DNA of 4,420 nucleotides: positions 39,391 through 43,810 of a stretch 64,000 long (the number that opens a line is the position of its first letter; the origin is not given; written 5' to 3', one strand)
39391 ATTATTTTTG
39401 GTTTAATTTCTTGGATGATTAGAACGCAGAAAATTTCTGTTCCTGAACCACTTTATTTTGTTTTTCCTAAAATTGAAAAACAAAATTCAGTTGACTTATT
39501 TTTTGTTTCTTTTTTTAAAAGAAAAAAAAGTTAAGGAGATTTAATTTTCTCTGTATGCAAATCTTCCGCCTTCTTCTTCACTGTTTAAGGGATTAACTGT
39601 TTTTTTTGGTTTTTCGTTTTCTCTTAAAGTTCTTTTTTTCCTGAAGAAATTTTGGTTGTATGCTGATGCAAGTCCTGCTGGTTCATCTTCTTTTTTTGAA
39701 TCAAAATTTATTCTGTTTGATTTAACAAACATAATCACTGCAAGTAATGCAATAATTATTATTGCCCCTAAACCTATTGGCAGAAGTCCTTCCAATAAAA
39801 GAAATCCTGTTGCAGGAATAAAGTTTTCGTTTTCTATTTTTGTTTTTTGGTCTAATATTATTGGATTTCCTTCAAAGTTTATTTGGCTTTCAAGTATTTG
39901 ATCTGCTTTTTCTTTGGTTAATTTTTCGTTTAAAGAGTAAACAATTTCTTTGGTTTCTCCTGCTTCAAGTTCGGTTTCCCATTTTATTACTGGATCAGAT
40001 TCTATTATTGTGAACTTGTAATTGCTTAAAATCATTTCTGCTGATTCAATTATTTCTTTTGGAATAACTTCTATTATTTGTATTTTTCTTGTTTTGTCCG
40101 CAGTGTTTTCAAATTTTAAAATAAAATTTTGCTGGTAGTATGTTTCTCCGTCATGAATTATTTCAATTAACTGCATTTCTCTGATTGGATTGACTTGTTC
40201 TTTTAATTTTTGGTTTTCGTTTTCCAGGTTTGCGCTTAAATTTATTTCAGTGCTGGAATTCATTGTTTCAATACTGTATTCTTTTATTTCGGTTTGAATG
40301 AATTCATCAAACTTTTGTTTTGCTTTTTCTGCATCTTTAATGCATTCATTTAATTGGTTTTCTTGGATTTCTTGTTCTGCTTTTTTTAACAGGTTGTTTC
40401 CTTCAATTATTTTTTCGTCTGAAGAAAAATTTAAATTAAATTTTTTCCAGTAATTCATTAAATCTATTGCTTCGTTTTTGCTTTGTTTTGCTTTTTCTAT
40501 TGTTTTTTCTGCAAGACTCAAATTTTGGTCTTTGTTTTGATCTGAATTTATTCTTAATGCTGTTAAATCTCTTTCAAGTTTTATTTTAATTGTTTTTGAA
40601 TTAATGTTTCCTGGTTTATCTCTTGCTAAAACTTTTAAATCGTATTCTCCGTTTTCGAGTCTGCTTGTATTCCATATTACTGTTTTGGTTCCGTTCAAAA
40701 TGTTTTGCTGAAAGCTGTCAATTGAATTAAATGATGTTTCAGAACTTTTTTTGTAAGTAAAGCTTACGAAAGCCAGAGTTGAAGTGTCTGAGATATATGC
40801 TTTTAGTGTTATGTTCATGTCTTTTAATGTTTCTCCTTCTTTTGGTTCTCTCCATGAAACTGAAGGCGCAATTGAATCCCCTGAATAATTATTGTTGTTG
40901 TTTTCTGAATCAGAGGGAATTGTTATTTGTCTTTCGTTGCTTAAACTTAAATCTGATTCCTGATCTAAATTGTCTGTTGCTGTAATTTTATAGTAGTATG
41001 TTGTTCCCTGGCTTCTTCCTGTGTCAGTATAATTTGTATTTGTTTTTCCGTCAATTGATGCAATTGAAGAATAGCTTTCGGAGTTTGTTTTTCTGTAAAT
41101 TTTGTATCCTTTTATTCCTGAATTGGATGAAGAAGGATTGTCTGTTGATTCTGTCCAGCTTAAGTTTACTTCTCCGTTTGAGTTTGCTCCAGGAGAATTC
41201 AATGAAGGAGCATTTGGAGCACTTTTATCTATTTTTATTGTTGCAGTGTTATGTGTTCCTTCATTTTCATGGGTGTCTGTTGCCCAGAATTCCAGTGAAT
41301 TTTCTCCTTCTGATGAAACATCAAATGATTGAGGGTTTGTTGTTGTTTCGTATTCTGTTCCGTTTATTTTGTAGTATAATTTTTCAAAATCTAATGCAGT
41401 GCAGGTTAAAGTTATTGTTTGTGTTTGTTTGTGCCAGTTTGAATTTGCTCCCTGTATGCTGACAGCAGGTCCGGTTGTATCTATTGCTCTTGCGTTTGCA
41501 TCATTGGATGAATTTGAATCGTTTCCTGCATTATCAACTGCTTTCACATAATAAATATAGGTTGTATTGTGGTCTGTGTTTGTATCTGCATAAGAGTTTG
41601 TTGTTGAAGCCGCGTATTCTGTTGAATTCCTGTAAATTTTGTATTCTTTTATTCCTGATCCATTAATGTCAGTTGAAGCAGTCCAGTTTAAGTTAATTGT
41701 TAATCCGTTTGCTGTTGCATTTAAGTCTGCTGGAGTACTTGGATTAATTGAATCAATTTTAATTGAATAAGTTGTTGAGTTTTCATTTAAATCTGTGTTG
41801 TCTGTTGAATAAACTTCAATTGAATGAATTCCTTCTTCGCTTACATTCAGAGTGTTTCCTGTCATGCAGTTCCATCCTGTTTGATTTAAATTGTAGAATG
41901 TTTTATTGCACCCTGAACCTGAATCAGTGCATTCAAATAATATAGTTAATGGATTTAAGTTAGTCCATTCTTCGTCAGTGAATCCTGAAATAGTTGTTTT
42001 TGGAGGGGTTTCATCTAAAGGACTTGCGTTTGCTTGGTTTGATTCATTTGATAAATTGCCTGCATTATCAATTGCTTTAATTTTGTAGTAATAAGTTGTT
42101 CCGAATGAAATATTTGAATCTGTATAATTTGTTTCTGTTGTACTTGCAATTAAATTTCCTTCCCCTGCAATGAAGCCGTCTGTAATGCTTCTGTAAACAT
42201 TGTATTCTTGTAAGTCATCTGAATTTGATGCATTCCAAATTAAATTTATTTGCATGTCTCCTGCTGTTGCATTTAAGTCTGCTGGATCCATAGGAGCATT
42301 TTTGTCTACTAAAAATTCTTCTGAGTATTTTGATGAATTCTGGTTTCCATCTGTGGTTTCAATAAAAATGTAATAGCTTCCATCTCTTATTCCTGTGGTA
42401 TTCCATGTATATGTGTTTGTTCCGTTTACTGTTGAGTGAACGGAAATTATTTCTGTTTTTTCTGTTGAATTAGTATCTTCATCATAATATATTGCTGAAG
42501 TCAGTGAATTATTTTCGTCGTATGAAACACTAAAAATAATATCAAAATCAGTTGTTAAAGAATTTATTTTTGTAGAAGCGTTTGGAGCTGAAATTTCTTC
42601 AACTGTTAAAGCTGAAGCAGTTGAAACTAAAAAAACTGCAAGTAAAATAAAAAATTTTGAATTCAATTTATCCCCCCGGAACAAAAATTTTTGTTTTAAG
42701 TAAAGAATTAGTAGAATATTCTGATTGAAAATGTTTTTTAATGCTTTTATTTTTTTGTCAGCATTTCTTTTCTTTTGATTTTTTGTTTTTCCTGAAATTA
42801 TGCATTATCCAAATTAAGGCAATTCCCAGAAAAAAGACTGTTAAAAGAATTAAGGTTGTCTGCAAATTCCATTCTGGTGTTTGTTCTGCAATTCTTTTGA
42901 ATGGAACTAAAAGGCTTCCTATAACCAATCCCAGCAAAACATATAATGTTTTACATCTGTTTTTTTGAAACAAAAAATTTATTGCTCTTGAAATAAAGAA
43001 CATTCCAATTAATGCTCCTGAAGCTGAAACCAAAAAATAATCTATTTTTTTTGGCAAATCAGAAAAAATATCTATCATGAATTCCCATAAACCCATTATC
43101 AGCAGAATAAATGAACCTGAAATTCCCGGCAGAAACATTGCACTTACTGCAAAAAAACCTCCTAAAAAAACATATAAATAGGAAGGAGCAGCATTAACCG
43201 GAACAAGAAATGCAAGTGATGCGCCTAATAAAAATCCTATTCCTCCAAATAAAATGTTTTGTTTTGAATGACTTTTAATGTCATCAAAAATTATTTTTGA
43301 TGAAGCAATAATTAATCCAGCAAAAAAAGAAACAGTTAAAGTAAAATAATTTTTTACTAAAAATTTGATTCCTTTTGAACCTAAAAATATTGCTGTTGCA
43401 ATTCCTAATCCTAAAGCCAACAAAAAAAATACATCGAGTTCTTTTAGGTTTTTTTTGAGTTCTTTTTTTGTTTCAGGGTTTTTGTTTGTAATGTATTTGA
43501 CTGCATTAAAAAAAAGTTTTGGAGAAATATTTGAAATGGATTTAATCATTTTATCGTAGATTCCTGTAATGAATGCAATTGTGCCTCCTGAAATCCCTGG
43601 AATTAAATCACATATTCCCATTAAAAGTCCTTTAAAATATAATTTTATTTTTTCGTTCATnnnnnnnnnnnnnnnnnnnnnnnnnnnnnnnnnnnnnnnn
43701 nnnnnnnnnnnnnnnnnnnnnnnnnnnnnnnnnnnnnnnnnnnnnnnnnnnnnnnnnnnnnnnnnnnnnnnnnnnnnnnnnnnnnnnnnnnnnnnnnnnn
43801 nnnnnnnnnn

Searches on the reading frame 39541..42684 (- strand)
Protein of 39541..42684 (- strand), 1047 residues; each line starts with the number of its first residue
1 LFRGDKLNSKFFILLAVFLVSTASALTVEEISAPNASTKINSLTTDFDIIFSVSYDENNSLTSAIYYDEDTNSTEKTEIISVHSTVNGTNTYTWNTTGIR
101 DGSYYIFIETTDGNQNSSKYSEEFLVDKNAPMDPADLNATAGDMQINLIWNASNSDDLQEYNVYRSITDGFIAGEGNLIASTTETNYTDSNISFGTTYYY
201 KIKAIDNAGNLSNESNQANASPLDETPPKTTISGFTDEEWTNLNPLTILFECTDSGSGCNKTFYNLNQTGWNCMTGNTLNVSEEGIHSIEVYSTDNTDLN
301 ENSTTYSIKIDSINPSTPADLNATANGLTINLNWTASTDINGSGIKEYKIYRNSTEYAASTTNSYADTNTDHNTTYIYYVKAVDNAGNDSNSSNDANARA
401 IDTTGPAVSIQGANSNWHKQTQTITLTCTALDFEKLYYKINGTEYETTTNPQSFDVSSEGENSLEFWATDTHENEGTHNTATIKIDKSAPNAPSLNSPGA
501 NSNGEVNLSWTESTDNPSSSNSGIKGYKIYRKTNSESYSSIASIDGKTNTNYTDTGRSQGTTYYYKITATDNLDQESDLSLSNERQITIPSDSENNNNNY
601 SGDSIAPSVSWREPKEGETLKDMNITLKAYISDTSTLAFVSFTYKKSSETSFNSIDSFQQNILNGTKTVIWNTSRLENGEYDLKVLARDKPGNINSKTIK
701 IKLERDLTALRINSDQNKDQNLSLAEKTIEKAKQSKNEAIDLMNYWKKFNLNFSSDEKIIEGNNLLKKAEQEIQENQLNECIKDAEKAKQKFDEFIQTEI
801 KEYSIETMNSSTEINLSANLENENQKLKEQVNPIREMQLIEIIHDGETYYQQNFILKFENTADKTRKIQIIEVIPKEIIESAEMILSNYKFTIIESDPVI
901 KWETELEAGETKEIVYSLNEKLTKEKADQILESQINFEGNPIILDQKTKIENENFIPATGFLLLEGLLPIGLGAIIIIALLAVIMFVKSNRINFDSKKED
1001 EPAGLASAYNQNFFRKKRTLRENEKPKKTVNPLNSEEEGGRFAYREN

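Call 58: search_protein_families(library=pfam, proteins=[window:39541-42684:-], max_evalue=0.001)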
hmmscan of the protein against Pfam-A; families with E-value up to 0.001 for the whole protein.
window:39541-42684:- (1047 aa): 4 families
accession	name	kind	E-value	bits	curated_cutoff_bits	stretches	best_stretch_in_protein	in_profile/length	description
PF00041.27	fn3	-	2.8e-11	43.9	25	1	134-218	3-81/84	Fibronectin type III domain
PF25788.1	Ig_Rha78A_N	-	8.2e-05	23.2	27.4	0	505-580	19-94/105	Rha78A-like, N-terminal immunoglobulin domain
PF17957.7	Big_7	-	0.00018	22.5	24.1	1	607-685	1-70/70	Bacterial Ig domain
PF19077.6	Big_13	-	0.0005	21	27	0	74-127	48-101/102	Bacterial Ig-like domain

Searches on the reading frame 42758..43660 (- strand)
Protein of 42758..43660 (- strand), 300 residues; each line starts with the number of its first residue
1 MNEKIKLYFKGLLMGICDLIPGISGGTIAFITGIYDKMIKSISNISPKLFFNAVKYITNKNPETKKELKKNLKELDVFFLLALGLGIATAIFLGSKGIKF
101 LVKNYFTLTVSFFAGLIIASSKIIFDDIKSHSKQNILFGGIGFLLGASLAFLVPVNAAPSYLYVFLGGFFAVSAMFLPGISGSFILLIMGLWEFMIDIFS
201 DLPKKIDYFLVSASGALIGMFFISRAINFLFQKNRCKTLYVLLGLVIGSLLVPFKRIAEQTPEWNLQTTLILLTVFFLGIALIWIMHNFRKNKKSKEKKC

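Call 58: search_protein_families(library=pfam, proteins=[window:42758-43660:-], max_evalue=0.001)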
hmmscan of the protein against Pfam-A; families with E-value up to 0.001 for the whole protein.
window:42758-43660:- (300 aa): 1 family
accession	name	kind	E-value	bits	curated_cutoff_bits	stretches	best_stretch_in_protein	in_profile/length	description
PF04018.18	VCA0040-like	-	1.4e-61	208.6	26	1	14-259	1-236/246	Undecaprenyl phosphate translocase-like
